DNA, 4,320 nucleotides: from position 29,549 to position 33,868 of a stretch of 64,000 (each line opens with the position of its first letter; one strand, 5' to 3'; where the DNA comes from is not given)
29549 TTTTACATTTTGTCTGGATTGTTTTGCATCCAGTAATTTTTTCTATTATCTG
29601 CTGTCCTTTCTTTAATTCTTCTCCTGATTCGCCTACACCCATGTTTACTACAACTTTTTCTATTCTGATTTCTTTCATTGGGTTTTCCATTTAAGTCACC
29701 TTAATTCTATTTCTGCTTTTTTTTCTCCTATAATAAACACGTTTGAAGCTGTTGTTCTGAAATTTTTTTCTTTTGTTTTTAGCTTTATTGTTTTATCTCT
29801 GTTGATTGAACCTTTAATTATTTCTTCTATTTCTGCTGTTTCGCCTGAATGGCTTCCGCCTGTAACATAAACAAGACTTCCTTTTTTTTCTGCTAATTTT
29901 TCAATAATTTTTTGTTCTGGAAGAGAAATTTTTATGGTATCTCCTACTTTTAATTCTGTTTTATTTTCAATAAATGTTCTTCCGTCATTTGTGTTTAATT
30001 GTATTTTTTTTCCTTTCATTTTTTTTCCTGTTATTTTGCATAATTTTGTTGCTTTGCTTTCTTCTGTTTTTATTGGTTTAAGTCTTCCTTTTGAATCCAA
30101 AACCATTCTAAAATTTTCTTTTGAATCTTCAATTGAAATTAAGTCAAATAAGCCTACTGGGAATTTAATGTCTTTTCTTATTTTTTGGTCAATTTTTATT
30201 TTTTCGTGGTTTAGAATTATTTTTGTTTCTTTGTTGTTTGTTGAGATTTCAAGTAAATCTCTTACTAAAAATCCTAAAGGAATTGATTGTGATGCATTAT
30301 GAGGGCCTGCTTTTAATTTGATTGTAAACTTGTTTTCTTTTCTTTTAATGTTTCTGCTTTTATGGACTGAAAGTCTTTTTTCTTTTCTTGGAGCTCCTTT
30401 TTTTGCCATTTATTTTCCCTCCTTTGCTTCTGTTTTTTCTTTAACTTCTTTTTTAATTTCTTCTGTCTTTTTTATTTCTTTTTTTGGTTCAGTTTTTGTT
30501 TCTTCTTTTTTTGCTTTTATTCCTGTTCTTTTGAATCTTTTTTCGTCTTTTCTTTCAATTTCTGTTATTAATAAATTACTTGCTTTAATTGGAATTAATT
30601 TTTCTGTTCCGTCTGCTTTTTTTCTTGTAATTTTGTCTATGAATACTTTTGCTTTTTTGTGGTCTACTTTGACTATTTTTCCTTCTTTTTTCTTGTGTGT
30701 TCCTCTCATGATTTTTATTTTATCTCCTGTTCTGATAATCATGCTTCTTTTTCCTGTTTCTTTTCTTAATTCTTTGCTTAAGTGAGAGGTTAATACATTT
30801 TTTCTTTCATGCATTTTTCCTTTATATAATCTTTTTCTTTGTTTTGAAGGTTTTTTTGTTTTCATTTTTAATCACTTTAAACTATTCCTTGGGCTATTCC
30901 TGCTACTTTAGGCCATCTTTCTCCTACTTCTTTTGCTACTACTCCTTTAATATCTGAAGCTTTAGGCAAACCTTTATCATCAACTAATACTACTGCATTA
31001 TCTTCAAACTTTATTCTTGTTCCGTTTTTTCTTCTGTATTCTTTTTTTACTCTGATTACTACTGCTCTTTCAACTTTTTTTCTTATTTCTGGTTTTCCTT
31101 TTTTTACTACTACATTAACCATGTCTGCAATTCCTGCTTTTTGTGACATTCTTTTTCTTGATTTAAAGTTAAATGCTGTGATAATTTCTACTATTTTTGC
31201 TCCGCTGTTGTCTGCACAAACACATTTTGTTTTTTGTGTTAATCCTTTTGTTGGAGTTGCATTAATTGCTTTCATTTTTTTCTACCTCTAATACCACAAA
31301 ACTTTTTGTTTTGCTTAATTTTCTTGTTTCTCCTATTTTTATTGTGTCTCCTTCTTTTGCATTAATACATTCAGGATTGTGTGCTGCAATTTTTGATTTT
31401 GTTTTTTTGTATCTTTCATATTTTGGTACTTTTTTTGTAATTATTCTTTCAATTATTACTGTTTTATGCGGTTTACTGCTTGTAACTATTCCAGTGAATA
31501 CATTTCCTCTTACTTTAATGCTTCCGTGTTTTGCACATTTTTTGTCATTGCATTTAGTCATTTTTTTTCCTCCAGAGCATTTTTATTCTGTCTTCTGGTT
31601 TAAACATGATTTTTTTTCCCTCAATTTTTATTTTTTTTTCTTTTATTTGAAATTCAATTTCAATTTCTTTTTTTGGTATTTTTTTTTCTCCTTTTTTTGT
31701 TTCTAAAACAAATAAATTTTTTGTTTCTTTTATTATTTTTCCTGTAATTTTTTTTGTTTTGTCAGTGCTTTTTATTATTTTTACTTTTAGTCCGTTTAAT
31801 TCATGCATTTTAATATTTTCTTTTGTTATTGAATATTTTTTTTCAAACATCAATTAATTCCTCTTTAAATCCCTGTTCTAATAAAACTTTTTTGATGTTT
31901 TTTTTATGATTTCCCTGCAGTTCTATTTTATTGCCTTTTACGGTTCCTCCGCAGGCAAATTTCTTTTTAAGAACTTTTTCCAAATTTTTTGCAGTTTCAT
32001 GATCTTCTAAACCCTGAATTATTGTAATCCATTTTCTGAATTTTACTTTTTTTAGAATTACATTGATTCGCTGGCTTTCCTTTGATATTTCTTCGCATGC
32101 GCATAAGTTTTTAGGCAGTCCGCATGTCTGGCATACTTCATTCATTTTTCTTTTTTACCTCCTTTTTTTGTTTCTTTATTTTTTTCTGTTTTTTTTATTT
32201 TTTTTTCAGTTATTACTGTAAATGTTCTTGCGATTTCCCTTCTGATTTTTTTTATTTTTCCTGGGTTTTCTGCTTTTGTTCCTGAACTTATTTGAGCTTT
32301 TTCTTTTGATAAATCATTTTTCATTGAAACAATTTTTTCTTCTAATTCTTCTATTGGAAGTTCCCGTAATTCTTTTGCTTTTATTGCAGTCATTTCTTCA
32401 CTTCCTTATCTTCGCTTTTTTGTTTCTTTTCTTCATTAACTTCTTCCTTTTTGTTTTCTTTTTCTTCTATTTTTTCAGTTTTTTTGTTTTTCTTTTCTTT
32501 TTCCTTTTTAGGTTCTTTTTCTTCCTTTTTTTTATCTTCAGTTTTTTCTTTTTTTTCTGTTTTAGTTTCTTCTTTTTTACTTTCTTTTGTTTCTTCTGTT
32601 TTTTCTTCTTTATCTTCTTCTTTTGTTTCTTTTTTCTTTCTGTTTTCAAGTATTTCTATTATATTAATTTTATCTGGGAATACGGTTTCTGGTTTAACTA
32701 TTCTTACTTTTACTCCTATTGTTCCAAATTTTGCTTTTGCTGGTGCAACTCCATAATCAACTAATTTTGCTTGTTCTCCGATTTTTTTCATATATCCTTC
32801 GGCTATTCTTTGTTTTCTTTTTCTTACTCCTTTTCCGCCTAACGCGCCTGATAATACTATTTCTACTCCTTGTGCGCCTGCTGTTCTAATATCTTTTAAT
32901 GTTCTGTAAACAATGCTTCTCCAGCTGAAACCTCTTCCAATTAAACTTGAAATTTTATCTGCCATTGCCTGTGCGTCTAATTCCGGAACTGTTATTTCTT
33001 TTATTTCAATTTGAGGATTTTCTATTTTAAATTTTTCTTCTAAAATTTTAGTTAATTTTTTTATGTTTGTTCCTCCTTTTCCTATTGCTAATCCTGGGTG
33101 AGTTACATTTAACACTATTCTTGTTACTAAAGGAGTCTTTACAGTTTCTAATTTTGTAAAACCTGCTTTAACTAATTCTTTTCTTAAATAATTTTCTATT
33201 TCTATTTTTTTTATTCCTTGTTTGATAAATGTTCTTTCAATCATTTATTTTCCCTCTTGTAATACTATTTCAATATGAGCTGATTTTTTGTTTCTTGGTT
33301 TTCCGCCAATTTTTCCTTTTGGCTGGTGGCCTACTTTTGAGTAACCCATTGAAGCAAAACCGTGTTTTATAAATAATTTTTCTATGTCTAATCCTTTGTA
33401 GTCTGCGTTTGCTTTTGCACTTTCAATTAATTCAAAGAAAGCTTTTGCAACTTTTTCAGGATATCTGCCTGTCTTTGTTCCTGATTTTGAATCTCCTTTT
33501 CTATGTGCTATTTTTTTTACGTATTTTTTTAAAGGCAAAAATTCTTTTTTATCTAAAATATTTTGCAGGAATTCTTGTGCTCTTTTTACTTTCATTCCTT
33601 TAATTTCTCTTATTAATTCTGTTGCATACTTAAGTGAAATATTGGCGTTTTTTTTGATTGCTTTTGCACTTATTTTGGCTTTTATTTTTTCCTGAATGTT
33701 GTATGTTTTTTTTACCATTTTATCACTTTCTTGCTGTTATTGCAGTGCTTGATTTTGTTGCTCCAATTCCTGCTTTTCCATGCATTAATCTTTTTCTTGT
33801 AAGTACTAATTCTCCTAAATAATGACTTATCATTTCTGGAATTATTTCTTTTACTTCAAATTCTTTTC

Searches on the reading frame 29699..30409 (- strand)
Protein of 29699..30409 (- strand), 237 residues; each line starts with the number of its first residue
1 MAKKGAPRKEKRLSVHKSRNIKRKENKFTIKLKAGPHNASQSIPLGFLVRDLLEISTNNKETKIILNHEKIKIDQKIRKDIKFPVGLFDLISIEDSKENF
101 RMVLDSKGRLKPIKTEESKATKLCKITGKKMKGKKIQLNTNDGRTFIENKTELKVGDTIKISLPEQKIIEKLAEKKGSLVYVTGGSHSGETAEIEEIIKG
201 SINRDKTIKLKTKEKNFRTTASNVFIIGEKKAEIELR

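Call 18: search_protein_families(library=pfam, proteins=[window:29699-30409:-], max_evalue=0.001)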
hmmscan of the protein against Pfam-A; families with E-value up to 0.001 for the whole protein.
window:29699-30409:- (237 aa): 4 families
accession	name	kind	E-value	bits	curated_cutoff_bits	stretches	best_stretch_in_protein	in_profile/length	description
PF00900.26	Ribosomal_S4e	-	1.8e-22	79.3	25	1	97-168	2-75/75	Ribosomal family S4e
PF00467.35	KOW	-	0.00015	21.9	22.3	1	176-199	1-24/32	KOW motif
PF16121.10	40S_S4_C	-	0.00042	20.3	27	0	213-231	3-21/48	40S ribosomal protein S4 C-terminus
PF08071.17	RS4NT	-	0.00073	19.9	27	0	5-39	2-36/37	RS4NT (NUC023) domain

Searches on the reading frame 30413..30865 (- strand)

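Call 18: search_protein_families(library=pfam, proteins=[window:30413-30865:-], max_evalue=0.001)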
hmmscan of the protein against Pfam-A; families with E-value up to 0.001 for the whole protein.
window:30413-30865:- (151 aa): 2 families
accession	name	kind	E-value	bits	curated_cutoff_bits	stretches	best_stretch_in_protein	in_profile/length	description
PF16906.11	Ribosomal_L26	-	3.9e-18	66.1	28.8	1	3-111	1-76/82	Ribosomal proteins L26 eukaryotic, L24P archaeal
PF00467.35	KOW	-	2e-05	24.7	22.3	1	47-77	2-32/32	KOW motif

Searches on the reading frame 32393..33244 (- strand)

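Call 18: search_protein_families(library=pfam, proteins=[window:32393-33244:-], max_evalue=0.001)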
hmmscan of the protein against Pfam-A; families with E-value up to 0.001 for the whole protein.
window:32393-33244:- (284 aa): 2 families
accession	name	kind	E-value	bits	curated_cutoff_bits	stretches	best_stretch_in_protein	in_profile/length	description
PF00189.25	Ribosomal_S3_C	-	6.3e-16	59.1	34.1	1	99-182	2-83/83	Ribosomal protein S3, C-terminal domain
PF07650.23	KH_2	-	1.4e-12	47.7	22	1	15-86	1-75/78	KH domain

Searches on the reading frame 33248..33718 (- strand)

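Call 18: search_protein_families(library=pfam, proteins=[window:33248-33718:-], max_evalue=0.001)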
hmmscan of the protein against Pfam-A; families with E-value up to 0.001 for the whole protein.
window:33248-33718:- (157 aa): 1 family
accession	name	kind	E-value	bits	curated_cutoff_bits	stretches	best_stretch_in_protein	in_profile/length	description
PF00237.24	Ribosomal_L22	-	1.9e-19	70.2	28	1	20-154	1-104/104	Ribosomal protein L22p/L17e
